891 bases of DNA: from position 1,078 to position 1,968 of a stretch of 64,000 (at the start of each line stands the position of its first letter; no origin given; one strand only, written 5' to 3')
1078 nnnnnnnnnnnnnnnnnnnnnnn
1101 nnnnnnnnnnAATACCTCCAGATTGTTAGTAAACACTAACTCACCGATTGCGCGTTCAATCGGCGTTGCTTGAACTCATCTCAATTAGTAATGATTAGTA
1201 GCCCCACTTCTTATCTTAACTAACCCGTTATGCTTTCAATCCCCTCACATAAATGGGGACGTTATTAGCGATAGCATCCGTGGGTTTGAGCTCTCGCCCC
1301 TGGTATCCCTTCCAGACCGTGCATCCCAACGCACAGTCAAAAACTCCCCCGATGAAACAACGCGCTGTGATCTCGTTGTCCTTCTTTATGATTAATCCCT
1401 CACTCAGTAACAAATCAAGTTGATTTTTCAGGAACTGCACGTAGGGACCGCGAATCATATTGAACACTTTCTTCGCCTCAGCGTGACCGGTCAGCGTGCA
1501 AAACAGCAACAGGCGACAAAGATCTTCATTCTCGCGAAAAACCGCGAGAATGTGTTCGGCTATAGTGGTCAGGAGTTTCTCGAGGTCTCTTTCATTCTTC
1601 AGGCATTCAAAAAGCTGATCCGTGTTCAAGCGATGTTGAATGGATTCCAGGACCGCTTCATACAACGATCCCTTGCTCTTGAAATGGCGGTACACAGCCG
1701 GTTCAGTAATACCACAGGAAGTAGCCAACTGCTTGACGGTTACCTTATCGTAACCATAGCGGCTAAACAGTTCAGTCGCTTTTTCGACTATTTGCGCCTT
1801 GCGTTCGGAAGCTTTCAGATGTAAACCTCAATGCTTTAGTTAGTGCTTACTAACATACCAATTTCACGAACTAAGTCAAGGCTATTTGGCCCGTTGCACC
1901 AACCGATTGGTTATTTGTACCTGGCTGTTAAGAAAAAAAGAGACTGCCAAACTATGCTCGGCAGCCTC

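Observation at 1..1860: TetR-gated decahaem cytochrome module with two identical operator palindromes; possible porin-cytochrome (MtrAB/PioAB-like) conduit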

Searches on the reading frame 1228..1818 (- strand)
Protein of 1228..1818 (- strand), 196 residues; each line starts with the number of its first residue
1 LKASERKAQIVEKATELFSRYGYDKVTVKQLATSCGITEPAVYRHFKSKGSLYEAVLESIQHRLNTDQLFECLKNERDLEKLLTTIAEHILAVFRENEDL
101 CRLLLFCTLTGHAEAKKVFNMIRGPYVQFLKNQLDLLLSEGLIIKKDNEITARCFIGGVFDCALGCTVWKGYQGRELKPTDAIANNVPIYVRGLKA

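Call 3: search_protein_families(library=ncbifam, proteins=[window:1228-1818:-], max_evalue=0.01)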
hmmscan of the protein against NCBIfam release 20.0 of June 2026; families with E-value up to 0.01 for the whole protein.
window:1228-1818:- (196 aa): 19 families
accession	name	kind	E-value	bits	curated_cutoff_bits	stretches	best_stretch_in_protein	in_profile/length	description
NF050111.1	TransRegSACE7040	equivalog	3.1e-15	56.6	250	1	5-92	1-87/186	SACE_7040 family transcriptional regulator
NF007015.0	PRK09480.1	equivalog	4.8e-15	55.7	120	1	2-114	7-118/197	nucleoid occlusion factor SlmA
NF041196.1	ScbR_bind_reg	equivalog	4.4e-12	46.6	150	1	5-87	6-88/191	ScbR family autoregulator-binding transcription factor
NF053731.1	TransRegFasRMycb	equivalog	1.1e-10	41.6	330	1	3-90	9-95/199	HTH-type transcriptional activator FasR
NF007949.0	PRK10668.1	equivalog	2.2e-10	40.4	271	1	2-99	8-105/216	multidrug efflux transporter transcriptional repressor AcrR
NF051852.1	efflux_TF_MtrR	exception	4.2e-10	39.8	280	1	4-140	9-146/205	multidrug efflux system transcriptional repressor MtrR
NF010319.1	PRK13756.1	equivalog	1.7e-09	37.9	265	1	7-68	4-65/199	tetracycline resistance transcriptional repressor TetR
NF053878.1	FATransRegFadRBac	equivalog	3.2e-08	33.6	200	1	5-165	3-162/190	fatty acid metabolism transcriptional regulator FadR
TIGR03613.1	RutR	equivalog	3.7e-08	33.5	368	1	4-111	7-112/202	pyrimidine utilization regulatory protein R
TIGR03968.1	mycofact_TetR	equivalog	6.8e-08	32.3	224.9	1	4-52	8-56/190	mycofactocin system transcriptional regulator MftR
NF037937.1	septum_RefZ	equivalog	7.3e-08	32.5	180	1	7-104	1-99/195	forespore capture DNA-binding protein RefZ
TIGR03384.1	betaine_BetI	equivalog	1.2e-07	31.6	201.3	1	5-113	8-116/189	choline-binding transcriptional repressor BetI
NF007430.0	PRK09975.1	equivalog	1.3e-06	27.8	274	1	5-64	11-77/220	acrEF/envCD operon transcriptional regulator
NF011584.0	PRK15008.1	equivalog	1.5e-06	28.2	230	1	4-108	17-119/212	HTH-type transcriptional regulator RutR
NF033703.1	transcr_KstR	equivalog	4.6e-06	26.4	280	1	4-123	6-128/185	cholesterol catabolism transcriptional regulator KstR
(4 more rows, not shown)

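Call 4: search_protein_families(library=pfam, proteins=[window:1228-1818:-], max_evalue=0.01)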
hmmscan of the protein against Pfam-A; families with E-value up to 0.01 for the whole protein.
window:1228-1818:- (196 aa): 1 family
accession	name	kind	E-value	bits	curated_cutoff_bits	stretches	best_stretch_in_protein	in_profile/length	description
PF00440.29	TetR_N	-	1.3e-15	57.4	24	1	10-56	1-47/47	Bacterial regulatory proteins, tetR family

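Call 21: find_homologous_proteins(query=window:1228-1818:-)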
Query window:1228-1818:- (196 aa): 287 proteins with E <= 0.001 among 355 candidates; the best 120 are listed.
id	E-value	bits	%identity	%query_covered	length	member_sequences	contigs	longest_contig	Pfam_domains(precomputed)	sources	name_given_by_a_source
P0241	1.9e-106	372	99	85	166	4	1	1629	PF00440.30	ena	-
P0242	3.2e-97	342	75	99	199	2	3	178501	PF00440.30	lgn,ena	-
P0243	3.6e-95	335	86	87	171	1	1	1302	PF00440.30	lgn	-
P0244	6.6e-74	266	62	98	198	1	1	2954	PF00440.30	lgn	-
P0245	2.4e-73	264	62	98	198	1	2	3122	PF00440.30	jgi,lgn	-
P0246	4.5e-73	263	60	98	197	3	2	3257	PF00440.30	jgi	jgi:AcrR family transcriptional regulator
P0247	5.9e-73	263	62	99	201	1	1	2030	PF00440.30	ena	-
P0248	8.6e-73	262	61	98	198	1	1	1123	PF00440.30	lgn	-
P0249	8.8e-73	262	60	99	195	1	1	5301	PF00440.30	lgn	-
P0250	1.3e-72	261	61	98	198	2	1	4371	PF00440.30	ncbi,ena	-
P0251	2.5e-72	261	61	96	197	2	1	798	PF00440.30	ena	-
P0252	4.4e-72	260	61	100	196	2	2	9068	PF00440.30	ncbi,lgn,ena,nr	ncbi:MAG: TetR/AcrR family transcriptional regulator [candidate division Zixibacteria bacterium]|nr:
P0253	5.5e-72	259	60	98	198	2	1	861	PF00440.30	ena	-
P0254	7.3e-72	259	60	99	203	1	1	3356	PF00440.30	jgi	-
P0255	1.0e-71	259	60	100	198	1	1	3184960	PF00440.30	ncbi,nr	ncbi:MAG: TetR/AcrR family transcriptional regulator [Candidatus Zixiibacteriota bacterium]|nr:MAG: 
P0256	1.7e-71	258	61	96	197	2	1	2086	PF00440.30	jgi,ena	-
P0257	2.2e-71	257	61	97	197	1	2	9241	PF00440.30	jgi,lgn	-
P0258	2.3e-71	257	59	97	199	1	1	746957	PF00440.30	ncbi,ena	ncbi:MAG: TetR/AcrR family transcriptional regulator [Candidatus Zixiibacteriota bacterium]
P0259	3.1e-71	257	59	97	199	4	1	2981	PF00440.30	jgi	jgi:AcrR family transcriptional regulator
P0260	3.5e-71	257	59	98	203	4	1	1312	PF00440.30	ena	-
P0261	5.0e-71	256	61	97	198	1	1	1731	PF00440.30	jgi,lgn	jgi:AcrR family transcriptional regulator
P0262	6.0e-71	256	61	96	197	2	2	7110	PF00440.30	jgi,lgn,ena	-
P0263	8.3e-71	256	60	96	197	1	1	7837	PF00440.30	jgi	-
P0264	8.9e-71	255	62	98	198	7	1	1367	PF00440.30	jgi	jgi:AcrR family transcriptional regulator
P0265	9.6e-71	255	60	98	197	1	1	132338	PF00440.30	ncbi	ncbi:MAG: TetR/AcrR family transcriptional regulator [Candidatus Zixiibacteriota bacterium]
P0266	1.1e-70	255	58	99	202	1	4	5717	PF00440.30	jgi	-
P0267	1.7e-70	255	60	98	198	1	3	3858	PF00440.30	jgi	-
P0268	1.7e-70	255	61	98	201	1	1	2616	PF00440.30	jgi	jgi:AcrR family transcriptional regulator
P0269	2.2e-70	254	61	96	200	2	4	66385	PF00440.30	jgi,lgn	jgi:AcrR family transcriptional regulator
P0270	3.1e-70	254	60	97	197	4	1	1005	PF00440.30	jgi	-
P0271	3.4e-70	254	60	96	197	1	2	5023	PF00440.30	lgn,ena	-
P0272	3.4e-70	254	60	99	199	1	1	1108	PF00440.30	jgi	jgi:AcrR family transcriptional regulator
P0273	3.7e-70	253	58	98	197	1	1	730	PF00440.30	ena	-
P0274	3.8e-70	253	59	97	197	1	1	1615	PF00440.30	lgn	-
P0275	4.1e-70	253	58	98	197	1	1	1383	PF00440.30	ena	-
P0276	4.2e-70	253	60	98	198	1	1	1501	PF00440.30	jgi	-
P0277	5.0e-70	253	61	97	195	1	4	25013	PF00440.30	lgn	-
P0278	5.6e-70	253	59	97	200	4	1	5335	PF00440.30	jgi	-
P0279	7.0e-70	253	61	97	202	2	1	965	PF00440.30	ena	-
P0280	8.0e-70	252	59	97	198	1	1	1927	PF00440.30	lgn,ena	-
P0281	9.4e-70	252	58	97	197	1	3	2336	PF00440.30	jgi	jgi:AcrR family transcriptional regulator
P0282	1.3e-69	252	59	97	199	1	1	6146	PF00440.30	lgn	-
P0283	1.4e-69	252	59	97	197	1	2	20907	PF00440.30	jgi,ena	-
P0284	1.4e-69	252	62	96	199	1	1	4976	PF00440.30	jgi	jgi:AcrR family transcriptional regulator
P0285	1.5e-69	251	59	98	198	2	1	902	PF00440.30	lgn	-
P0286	1.6e-69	251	58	98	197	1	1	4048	PF00440.30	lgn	-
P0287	1.8e-69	251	60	97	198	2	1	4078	PF00440.30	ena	-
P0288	1.8e-69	251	58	97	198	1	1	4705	PF00440.30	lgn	-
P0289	2.3e-69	251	56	99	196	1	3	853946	PF00440.30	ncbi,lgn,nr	ncbi:TetR/AcrR family transcriptional regulator [bacterium]|nr:TetR/AcrR family transcriptional regu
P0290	2.4e-69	251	59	97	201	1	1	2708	PF00440.30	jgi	jgi:AcrR family transcriptional regulator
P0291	2.4e-69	251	59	98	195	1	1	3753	PF00440.30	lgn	-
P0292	2.6e-69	251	59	97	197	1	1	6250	PF00440.30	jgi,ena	-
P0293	2.7e-69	251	58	98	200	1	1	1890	PF00440.30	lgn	-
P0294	2.9e-69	251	60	97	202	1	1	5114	PF00440.30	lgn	-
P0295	3.1e-69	250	59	97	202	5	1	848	PF00440.30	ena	-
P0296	3.3e-69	250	59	98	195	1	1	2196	PF00440.30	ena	-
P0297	3.8e-69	250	57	97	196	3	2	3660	PF00440.30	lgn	-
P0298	3.9e-69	250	59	97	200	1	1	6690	PF00440.30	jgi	jgi:AcrR family transcriptional regulator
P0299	4.0e-69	250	59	97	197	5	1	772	PF00440.30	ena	-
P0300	4.6e-69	250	61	99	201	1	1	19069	PF00440.30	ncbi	-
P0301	6.3e-69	249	58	98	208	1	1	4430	PF00440.30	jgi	jgi:AcrR family transcriptional regulator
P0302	6.5e-69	249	57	100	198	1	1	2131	PF00440.30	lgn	-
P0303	7.6e-69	249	59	99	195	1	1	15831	PF00440.30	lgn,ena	-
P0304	8.0e-69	249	59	96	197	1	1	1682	PF00440.30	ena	-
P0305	9.5e-69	249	58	99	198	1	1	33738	PF00440.30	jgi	jgi:AcrR family transcriptional regulator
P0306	9.8e-69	249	62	97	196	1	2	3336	PF00440.30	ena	-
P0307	1.0e-68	249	59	97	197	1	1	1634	PF00440.30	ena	-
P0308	1.0e-68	249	58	97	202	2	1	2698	PF00440.30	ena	-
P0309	1.0e-68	249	60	97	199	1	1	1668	PF00440.30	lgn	-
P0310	1.0e-68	249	58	97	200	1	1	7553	PF00440.30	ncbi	-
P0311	1.0e-68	249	59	99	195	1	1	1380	PF00440.30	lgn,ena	-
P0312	1.5e-68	248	57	97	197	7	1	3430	PF00440.30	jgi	jgi:AcrR family transcriptional regulator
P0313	2.0e-68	248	57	97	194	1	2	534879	PF00440.30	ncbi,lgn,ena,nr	ncbi:MAG: TetR/AcrR family transcriptional regulator [candidate division Zixibacteria bacterium]|nr:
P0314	2.2e-68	248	59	98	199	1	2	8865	PF00440.30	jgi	-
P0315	3.7e-68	247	58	97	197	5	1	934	PF00440.30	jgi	-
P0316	3.8e-68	247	59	97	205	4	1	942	PF00440.30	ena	-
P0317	4.4e-68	247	59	98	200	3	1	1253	PF00440.30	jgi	-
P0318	4.6e-68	247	58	99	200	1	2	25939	PF00440.30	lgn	-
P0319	4.8e-68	247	59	97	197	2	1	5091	PF00440.30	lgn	-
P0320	4.9e-68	247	60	98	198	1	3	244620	PF00440.30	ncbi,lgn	-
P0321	5.3e-68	246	58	97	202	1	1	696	PF00440.30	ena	-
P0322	5.5e-68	246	61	99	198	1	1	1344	PF00440.30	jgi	jgi:AcrR family transcriptional regulator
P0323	5.8e-68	246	60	97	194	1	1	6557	PF00440.30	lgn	-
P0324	6.1e-68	246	60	99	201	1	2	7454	PF00440.30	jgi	-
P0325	6.6e-68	246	60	96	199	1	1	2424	PF00440.30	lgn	-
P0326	6.7e-68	246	59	99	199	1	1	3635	PF00440.30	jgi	jgi:AcrR family transcriptional regulator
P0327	7.8e-68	246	58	99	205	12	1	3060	PF00440.30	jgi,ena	-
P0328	8.9e-68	246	59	97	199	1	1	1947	PF00440.30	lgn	-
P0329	1.1e-67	245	58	97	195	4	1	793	PF00440.30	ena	-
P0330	1.1e-67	245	57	98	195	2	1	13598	PF00440.30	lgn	-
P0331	1.3e-67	245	58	98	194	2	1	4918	PF00440.30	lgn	-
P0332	1.5e-67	245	61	98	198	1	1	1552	PF00440.30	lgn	-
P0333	1.5e-67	245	59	97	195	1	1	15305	PF00440.30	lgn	-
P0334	1.6e-67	245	58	99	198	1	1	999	PF00440.30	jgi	jgi:AcrR family transcriptional regulator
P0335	1.8e-67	245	58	97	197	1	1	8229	PF00440.30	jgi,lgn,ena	-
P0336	1.9e-67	245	57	98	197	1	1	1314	PF00440.30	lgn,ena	-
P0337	2.1e-67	244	56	99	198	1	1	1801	PF00440.30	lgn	-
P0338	2.3e-67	244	58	97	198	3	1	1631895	PF00440.30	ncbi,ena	-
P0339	2.4e-67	244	59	99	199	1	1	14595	PF00440.30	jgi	jgi:AcrR family transcriptional regulator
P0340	2.5e-67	244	56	99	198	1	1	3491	PF00440.30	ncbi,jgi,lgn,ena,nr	ncbi:MAG: TetR/AcrR family transcriptional regulator [candidate division Zixibacteria bacterium]|nr:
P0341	2.6e-67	244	57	97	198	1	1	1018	PF00440.30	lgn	-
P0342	2.7e-67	244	59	97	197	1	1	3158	PF00440.30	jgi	-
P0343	3.1e-67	244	59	99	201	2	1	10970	PF00440.30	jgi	-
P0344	3.2e-67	244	59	97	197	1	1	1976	PF00440.30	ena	-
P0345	3.5e-67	244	58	98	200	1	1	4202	PF00440.30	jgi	jgi:AcrR family transcriptional regulator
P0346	3.5e-67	244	57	97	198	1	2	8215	PF00440.30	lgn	-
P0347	3.9e-67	244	58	97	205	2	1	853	PF00440.30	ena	-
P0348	4.0e-67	244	55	99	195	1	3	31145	PF00440.30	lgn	-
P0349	4.1e-67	244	59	97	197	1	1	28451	PF00440.30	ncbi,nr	ncbi:MAG: TetR/AcrR family transcriptional regulator [bacterium]|nr:TetR/AcrR family transcriptional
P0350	4.2e-67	244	58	98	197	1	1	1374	PF00440.30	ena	-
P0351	4.3e-67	243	57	98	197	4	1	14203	PF00440.30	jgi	-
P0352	4.5e-67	243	56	99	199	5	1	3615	PF00440.30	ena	-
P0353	4.7e-67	243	59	99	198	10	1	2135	PF00440.30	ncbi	-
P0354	4.9e-67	243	57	98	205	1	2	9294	PF00440.30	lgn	-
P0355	5.2e-67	243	57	99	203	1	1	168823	PF00440.30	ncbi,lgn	-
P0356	6.2e-67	243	58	99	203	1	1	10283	PF00440.30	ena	-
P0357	6.3e-67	243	58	99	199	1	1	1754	PF00440.30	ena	-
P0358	8.4e-67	243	57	97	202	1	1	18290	PF00440.30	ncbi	-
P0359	9.2e-67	242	57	97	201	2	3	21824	PF00440.30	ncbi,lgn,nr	ncbi:MAG: TetR/AcrR family transcriptional regulator [Calditrichaeota bacterium]|nr:MAG: TetR/AcrR f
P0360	1.0e-66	242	57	96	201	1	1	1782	PF00440.30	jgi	jgi:AcrR family transcriptional regulator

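Call 23: find_related_loci(query=A1, collection=genome_contigs, flank=6000)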
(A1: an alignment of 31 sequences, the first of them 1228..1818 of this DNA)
Query A1 (196 aa) in genome_contigs; peptide patterns used: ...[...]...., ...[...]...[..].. (x = any residue, [..] = any of these).
600 stretches matched a pattern (row limit reached: there are more); 570 encode a relative of the query (tblastn E <= 1e-3); the best 80 are kept; 78 distinct loci.
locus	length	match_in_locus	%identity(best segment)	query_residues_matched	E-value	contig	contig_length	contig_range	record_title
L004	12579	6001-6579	61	4-196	1e-80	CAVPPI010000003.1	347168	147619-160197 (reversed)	MAG: uncultured candidate division Zixibacteria bacterium isolate MFD09964.bin.1.280 genome assembly, contig: contig_239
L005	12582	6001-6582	61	3-196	1e-78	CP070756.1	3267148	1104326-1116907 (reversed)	MAG: Candidatus Zixiibacteriota bacterium isolate bin295 chromosome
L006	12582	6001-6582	60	2-195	1e-77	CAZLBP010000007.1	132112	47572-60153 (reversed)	MAG TPA_asm: uncultured Ignavibacteriales bacterium isolate SRP141376_co3_222 genome assembly, contig: NODE_191_length_1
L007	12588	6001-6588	60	1-196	1e-77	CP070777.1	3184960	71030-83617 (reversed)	MAG: Candidatus Zixiibacteriota bacterium isolate bin19 chromosome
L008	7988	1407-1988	61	3-196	2e-77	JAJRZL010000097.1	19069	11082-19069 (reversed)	MAG: Candidatus Zixiibacteriota bacterium isolate Dive96_bin4.195 k141_1291809, whole genome shotgun sequence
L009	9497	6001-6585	58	2-196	6e-77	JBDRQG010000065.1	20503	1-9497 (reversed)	MAG: bacterium isolate MEGAHIT-group-2.34 k141_195511, whole genome shotgun sequence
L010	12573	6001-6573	58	5-195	1e-76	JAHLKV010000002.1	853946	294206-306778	MAG: bacterium isolate MAG50 NODE_20_length_853946_cov_2161.414363, whole genome shotgun sequence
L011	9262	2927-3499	60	5-195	2e-76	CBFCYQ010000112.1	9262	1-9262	MAG TPA_asm: uncultured bacterium isolate SRR26215689_metabat2_8 genome assembly, contig: ERZ25073498.4067, whole genome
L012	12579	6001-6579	60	4-196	3e-75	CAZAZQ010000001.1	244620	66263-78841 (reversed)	MAG TPA_asm: uncultured Ignavibacteriales bacterium isolate SRP338002_co1_91 genome assembly, contig: NODE_39_length_244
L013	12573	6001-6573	58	6-196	1e-74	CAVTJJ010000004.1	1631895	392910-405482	MAG: uncultured candidate division Zixibacteria bacterium isolate MFD05942.bin.1.404 genome assembly, contig: contig_197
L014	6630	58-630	57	5-195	2e-74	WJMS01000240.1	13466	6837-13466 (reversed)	MAG: candidate division GN15 bacterium isolate Bin_052 k141_2598590, whole genome shotgun sequence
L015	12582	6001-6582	57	2-195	1e-74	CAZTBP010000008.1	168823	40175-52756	MAG TPA_asm: uncultured Ignavibacteriales bacterium isolate binchicken_co17_316 genome assembly, contig: NODE_204_length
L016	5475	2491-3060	57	5-194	4e-74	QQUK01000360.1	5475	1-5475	MAG: Calditrichaeota bacterium isolate CLD4 4037, whole genome shotgun sequence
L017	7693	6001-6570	57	5-194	8e-74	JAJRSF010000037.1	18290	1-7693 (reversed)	MAG: Candidatus Zixiibacteriota bacterium isolate Dive100_bin4.60 k141_328638, whole genome shotgun sequence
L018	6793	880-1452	60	6-196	2e-73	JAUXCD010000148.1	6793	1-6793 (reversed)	MAG: Candidatus Zixiibacteriota bacterium isolate CSMAG_2816 CSMAG_2816_k117_4707056_length_6793_cov_114.0000, whole gen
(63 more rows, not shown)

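Call 66: search_solved_structures(query=A1, max_evalue=0.00001)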
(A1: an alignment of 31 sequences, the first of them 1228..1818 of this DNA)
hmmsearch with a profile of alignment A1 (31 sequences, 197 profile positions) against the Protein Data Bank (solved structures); distinct sequences matched with E-value up to 0.00001: 137 (the best 60 are shown).
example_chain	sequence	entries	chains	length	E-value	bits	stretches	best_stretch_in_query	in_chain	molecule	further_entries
9b7y_A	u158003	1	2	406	2e-20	76.5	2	4-64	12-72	Transcriptional repressor Mce3R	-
4gct_A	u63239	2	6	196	6.1e-14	55.3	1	3-133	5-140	Nucleoid occlusion factor SlmA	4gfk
5haw_A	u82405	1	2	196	6.7e-14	55.2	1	3-133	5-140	Nucleoid occlusion factor SlmA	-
5k7f_A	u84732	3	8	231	2.8e-13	53.2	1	5-161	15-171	Transcriptional regulator, TetR family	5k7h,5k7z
5hsz_A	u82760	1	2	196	6e-13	52.1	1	3-111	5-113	Nucleoid occlusion factor SlmA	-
4gck_A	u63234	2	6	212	9e-13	51.5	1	3-111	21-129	Nucleoid occlusion factor SlmA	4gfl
3geu_A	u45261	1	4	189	1.1e-12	51.3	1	7-144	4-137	Intercellular adhesion protein R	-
5hbu_A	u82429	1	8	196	1.3e-12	51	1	3-126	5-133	Nucleoid occlusion factor SlmA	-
6o6n_A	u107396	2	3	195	1.6e-12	50.7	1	4-164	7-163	TetR family transcriptional regulator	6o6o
3nxc_A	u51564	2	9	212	1.8e-12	50.6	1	3-111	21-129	HTH-type protein slmA | Nucleoid occlusion factor SlmA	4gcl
3dcf_A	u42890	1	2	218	3.2e-12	49.7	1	5-66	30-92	transcriptional regulator of the TetR/AcrR family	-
6o6p_A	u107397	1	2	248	4.1e-12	49.4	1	5-164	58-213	TetR family transcriptional regulator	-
5k58_E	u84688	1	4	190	6.8e-12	48.7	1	6-111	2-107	Nucleoid occlusion factor SlmA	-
3bhq_A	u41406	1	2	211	3.3e-11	46.4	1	6-175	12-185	Transcriptional regulator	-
2f07_A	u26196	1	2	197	3.4e-11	46.4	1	5-162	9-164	YvdT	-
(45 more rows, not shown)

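Call 67: search_protein_families(library=pfam, alignment_id=A1, max_evalue=0.01)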
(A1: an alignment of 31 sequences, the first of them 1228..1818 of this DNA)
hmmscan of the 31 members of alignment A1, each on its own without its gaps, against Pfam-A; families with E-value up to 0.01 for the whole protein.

A. member 1, window:1228-1818:- (196 aa): 1 family
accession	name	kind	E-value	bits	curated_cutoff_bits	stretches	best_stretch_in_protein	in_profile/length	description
PF00440.29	TetR_N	-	1.3e-15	57.4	24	1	10-56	1-47/47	Bacterial regulatory proteins, tetR family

B. families by the number of members that match (of 31 scanned): 16 families
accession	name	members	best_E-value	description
PF00440.29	TetR_N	31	3.2e-18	Bacterial regulatory proteins, tetR family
PF14246.11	TetR_C_7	12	3.6e-05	AefR-like transcriptional repressor, C-terminal domain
PF13022.12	HTH_Tnp_1_2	7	3.8e-05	Helix-turn-helix of insertion element transposase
PF12840.13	HTH_20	4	0.0061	Helix-turn-helix domain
PF17934.6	TetR_C_26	3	0.00057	Tetracyclin repressor-like, C-terminal domain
PF13443.12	HTH_26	3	0.00092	Cro/C1-type HTH DNA-binding domain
PF21351.2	TetR_C_41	2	0.0099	Tetracyclin repressor-like, C-terminal domain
PF19776.5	DUF6262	1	0.0012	Family of unknown function (DUF6262)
PF13338.12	AbiEi_4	1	0.0015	Transcriptional regulator, AbiEi antitoxin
PF02796.21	HTH_7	1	0.002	Helix-turn-helix domain of resolvase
PF01381.28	HTH_3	1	0.0034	Helix-turn-helix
PF21476.4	PF0610-like_N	1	0.0037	PF0610-like, N-terminal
PF13412.12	HTH_24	1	0.0047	Winged helix-turn-helix DNA-binding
PF13384.12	HTH_23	1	0.0076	Homeodomain-like domain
PF01022.26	HTH_5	1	0.0097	Bacterial regulatory protein, arsR family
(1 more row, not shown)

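Call 75: find_encoding_contigs(protein=P0243, flank=1500, max_places=2)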
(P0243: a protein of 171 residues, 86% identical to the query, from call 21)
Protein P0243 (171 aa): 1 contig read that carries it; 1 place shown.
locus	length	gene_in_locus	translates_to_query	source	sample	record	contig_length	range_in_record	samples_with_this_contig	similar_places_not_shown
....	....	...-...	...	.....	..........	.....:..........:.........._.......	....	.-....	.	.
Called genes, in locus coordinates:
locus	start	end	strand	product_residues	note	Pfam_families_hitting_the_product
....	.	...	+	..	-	?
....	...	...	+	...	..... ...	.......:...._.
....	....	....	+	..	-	?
